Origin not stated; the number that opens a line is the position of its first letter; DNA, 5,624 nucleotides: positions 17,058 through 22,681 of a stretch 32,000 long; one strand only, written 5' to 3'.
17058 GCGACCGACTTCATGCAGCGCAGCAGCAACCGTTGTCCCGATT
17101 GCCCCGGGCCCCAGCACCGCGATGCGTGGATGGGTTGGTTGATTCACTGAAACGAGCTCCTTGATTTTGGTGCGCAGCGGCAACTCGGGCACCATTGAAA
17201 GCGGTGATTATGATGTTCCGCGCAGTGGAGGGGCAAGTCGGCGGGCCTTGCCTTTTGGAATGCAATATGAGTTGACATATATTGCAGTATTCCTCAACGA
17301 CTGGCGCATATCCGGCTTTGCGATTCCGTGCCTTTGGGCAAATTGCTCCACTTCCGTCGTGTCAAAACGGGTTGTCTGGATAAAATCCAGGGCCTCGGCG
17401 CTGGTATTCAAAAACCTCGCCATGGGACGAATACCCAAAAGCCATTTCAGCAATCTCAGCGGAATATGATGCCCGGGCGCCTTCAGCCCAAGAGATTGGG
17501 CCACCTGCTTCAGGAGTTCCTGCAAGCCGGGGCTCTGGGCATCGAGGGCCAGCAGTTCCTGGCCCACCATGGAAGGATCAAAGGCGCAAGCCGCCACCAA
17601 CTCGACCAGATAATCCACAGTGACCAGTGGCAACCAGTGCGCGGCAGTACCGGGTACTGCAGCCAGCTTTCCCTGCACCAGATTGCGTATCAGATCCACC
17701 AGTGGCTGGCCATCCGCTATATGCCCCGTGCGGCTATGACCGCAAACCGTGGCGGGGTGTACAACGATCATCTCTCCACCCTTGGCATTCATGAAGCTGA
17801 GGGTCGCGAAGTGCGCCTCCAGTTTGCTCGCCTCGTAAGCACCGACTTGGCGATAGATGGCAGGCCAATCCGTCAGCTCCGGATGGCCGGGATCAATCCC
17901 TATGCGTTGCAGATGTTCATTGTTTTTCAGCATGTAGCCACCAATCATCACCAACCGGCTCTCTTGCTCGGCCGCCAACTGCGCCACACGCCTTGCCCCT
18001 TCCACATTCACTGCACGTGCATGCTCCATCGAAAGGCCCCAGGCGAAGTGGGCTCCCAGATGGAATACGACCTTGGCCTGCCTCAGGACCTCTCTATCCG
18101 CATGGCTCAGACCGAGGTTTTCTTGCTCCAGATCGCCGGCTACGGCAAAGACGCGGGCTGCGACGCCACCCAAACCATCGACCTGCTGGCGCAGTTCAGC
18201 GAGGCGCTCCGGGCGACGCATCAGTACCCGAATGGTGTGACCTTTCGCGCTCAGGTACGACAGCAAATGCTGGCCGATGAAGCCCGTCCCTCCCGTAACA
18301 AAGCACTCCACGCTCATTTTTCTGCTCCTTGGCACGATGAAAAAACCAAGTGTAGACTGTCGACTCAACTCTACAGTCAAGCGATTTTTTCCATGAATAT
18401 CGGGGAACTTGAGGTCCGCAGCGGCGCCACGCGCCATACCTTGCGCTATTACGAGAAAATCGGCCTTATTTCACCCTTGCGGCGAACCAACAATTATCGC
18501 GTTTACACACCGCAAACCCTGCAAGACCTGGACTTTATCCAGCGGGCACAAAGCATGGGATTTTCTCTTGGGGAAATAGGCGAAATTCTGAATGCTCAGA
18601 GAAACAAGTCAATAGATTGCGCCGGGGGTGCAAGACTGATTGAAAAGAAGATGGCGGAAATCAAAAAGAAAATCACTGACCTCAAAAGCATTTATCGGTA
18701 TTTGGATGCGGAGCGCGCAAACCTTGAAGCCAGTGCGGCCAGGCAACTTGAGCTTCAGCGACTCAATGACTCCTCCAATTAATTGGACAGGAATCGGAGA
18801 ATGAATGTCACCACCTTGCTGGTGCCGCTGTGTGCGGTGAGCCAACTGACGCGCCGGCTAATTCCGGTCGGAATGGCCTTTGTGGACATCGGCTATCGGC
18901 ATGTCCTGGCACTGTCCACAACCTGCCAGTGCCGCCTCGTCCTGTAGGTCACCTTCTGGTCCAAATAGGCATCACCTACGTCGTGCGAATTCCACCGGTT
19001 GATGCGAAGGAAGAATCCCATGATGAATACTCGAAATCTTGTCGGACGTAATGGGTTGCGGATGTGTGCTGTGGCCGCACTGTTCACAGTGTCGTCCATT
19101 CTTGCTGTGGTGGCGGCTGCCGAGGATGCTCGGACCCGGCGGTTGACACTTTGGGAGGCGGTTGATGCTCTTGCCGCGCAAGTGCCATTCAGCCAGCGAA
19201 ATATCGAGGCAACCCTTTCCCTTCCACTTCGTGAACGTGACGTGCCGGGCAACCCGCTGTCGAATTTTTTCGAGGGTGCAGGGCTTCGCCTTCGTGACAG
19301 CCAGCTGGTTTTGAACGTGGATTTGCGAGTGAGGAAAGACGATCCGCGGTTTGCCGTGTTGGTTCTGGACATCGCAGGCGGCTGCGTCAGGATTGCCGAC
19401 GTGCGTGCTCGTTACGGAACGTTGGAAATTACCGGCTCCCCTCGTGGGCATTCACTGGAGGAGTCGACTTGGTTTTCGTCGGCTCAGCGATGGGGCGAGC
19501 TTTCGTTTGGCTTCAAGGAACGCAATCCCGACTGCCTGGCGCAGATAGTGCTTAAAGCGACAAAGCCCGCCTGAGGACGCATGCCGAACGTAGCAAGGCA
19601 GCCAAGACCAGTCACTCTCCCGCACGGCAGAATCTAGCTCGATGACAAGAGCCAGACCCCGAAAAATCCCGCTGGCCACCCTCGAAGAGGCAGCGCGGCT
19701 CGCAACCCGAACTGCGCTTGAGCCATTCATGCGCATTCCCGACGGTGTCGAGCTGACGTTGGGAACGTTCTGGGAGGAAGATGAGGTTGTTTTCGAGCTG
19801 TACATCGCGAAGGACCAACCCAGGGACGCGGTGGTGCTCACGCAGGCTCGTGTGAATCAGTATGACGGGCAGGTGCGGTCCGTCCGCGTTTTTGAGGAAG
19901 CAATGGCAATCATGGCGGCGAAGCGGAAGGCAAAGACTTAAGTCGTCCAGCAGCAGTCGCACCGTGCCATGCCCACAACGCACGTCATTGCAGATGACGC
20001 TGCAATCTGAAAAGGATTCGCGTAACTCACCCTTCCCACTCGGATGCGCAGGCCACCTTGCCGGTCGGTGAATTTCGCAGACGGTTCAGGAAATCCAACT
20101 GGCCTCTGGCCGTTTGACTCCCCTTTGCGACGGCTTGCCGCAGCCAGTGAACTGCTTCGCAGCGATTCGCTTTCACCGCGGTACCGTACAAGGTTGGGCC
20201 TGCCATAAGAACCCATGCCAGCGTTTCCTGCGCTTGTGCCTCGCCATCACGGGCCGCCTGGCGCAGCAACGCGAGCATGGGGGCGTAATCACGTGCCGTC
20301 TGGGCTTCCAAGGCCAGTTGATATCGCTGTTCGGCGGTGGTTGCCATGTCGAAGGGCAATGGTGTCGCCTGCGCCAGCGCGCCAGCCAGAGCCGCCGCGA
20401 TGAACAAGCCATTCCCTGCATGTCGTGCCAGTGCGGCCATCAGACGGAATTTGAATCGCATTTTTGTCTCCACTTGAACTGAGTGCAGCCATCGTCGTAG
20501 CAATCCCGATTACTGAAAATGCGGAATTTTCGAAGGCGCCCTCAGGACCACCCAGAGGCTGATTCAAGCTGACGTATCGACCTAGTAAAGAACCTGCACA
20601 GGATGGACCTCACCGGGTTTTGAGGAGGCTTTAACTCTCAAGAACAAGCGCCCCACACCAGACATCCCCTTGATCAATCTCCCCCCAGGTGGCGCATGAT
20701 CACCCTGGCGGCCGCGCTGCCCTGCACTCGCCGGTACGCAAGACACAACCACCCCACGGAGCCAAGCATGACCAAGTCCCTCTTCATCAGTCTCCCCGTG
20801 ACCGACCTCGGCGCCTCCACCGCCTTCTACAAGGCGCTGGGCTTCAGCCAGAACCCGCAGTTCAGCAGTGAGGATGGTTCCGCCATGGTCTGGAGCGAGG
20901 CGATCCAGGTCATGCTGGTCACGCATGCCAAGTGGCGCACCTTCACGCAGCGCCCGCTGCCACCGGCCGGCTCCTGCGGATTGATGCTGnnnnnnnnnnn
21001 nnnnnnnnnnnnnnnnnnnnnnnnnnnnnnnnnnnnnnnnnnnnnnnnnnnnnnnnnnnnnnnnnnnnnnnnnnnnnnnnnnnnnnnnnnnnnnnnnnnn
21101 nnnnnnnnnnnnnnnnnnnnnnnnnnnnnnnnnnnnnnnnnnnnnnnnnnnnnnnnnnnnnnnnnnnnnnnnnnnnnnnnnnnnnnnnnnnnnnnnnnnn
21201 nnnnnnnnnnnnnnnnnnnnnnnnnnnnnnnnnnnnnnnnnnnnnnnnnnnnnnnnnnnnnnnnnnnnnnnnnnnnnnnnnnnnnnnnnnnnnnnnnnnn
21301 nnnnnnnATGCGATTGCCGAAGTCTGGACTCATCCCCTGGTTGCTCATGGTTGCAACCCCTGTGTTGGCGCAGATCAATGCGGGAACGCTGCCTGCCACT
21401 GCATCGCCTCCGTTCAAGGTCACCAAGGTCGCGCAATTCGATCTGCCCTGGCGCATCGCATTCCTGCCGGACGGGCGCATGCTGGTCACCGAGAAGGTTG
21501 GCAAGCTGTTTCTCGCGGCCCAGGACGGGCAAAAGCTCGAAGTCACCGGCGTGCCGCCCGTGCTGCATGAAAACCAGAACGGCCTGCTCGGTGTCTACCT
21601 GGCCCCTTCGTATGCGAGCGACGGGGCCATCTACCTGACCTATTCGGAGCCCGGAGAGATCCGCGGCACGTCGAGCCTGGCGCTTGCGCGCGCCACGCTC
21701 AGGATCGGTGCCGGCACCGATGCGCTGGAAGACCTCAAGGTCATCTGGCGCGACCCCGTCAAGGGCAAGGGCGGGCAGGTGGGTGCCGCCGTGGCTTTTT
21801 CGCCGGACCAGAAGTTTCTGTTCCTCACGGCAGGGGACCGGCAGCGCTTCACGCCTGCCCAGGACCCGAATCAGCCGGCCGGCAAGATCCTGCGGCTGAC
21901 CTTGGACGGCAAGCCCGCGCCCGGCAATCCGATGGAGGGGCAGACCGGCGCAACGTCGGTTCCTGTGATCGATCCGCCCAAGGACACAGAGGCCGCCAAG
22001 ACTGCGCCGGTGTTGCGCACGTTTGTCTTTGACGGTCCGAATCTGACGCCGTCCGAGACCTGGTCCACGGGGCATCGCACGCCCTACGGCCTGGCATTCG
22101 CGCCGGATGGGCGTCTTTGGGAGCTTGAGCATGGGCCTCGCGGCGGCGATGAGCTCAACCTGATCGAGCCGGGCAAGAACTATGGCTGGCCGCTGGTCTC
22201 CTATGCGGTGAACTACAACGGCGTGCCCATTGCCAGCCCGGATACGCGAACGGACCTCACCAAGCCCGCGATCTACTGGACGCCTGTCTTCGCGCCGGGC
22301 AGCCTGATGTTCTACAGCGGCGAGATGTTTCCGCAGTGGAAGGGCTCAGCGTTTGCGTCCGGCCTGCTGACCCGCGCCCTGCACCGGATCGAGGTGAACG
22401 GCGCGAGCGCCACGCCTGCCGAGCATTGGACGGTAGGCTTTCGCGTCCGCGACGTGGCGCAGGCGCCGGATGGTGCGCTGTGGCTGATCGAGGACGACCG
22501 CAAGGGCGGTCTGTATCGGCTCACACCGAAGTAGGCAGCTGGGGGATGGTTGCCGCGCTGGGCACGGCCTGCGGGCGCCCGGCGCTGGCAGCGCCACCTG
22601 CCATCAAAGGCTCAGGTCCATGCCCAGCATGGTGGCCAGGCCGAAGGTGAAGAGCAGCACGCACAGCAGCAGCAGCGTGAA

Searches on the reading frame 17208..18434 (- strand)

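Call 93: search_protein_families(library=pfam, proteins=[window:17208-18434:-], max_evalue=0.001)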
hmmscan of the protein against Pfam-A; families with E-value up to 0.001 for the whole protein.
window:17208-18434:- (408 aa): 8 families
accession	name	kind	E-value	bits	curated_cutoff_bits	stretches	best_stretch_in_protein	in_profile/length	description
PF07993.18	NAD_binding_4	-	3.2e-28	99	20.1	1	46-279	1-257/258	Male sterility protein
PF01370.27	Epimerase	-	4.3e-19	69.3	20.9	1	45-282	2-223/240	NAD dependent epimerase/dehydratase family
PF16363.11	GDP_Man_Dehyd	-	1.8e-07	31.4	27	1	45-148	1-107/332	GDP-mannose 4,6 dehydratase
PF13460.12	NAD_binding_10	-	1e-05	25.9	27.2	1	48-170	1-102/184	NAD(P)H-binding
PF01073.25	3Beta_HSD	-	1.8e-05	24.3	22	1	46-159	2-108/280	3-beta hydroxysteroid dehydrogenase/isomerase family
PF04321.23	RmlD_sub_bind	-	0.00015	21.4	27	1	45-164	4-99/287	RmlD substrate binding domain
PF05368.20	NmrA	-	0.00024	21.2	27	1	45-126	6-76/298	NmrA-like family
PF03807.23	F420_oxidored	-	0.00085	20.3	21.6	0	49-91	6-46/94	NADP oxidoreductase coenzyme F420-dependent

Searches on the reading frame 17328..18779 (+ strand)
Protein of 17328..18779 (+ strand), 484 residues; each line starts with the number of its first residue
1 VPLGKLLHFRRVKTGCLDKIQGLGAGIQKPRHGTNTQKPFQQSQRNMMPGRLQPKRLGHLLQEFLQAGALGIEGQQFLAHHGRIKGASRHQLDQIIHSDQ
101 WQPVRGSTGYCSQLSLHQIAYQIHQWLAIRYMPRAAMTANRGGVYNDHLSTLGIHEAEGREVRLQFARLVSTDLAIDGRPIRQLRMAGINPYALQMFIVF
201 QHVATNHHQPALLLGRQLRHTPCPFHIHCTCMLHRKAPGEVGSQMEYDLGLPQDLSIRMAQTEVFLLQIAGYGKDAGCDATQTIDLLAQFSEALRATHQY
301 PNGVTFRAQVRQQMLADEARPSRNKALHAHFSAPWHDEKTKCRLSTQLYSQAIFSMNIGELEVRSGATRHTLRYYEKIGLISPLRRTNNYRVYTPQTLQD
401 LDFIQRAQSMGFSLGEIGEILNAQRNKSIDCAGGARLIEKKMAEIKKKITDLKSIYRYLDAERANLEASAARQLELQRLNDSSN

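Call 66: search_protein_families(library=pfam, proteins=[window:17328-18779:+], max_evalue=0.00001)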
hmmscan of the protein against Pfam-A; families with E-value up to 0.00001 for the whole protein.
window:17328-18779:+ (484 aa): 3 families
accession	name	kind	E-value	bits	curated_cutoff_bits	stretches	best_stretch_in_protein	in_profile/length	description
PF13411.12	MerR_1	-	7e-18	64.9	21.6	1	356-423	1-68/69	MerR HTH family regulatory protein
PF09278.17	MerR-DNA-bind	-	1.1e-13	52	25.4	1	398-460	1-63/65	MerR, DNA binding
PF00376.29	MerR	-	1.6e-11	44.2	28.2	1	357-393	1-38/38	MerR family regulatory protein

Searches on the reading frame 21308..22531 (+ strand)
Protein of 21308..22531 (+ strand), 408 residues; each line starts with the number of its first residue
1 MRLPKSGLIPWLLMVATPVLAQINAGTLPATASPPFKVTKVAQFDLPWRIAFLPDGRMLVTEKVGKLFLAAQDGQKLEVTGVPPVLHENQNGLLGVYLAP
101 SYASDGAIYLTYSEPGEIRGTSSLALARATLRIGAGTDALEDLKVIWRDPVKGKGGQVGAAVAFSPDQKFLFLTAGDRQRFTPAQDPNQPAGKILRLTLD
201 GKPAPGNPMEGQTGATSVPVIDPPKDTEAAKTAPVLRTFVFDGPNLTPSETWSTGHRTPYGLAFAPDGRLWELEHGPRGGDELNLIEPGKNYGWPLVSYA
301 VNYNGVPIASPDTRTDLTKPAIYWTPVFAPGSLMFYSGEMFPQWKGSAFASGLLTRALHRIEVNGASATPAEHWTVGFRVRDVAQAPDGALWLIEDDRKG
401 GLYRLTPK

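Call 66: search_protein_families(library=pfam, proteins=[window:21308-22531:+], max_evalue=0.00001)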
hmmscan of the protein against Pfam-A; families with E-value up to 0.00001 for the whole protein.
window:21308-22531:+ (408 aa): 1 family
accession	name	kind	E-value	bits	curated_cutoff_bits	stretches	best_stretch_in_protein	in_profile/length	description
PF07995.17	GSDH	-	8.1e-105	351.2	25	2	248-404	172-332/332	Glucose / Sorbosone dehydrogenase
